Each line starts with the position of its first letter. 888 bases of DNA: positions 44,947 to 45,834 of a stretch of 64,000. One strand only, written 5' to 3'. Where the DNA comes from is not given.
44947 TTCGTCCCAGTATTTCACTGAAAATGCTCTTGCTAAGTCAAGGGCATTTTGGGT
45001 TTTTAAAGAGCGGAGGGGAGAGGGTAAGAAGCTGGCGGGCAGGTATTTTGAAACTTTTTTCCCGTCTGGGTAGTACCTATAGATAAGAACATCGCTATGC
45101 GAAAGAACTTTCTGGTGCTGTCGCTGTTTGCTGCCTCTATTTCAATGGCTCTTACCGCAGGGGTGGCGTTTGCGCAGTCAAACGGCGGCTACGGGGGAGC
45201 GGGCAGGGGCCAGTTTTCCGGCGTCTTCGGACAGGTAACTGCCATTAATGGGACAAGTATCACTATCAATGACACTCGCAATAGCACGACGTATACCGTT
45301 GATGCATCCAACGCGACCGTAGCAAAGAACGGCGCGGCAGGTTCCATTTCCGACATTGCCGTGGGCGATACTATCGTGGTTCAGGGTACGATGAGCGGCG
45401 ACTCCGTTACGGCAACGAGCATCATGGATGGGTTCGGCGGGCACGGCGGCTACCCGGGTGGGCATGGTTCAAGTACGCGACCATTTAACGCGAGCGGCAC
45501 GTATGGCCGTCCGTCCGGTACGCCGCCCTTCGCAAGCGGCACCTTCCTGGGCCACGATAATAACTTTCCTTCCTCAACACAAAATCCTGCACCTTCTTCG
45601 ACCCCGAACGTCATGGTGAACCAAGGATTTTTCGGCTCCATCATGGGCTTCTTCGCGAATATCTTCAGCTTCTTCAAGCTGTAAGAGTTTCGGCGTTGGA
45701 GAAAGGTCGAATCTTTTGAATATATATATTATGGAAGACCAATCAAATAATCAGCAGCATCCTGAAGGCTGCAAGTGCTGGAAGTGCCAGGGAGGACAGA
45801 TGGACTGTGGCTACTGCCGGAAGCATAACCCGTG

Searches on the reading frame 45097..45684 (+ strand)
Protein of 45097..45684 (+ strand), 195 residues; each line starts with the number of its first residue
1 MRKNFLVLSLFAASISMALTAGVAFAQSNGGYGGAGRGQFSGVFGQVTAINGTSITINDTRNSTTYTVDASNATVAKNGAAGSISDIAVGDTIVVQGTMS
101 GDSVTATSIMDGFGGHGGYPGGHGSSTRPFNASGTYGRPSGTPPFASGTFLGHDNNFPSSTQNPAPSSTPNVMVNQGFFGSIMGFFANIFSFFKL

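Call 17: search_protein_families(library=pfam, proteins=[window:45097-45684:+])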
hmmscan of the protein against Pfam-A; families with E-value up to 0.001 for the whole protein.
window:45097-45684:+ (195 aa): 1 family
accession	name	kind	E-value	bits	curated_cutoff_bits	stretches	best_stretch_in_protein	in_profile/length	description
PF18914.6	DUF5666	-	3e-06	27.9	27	1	45-109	2-59/60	Domain of unknown function (DUF5666)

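Call 35: find_encoding_contigs(protein=window:45097-45684:+, flank=10000, max_places=10)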
Protein window:45097-45684:+ (195 aa): no gene with exactly this product is on record in the collection.
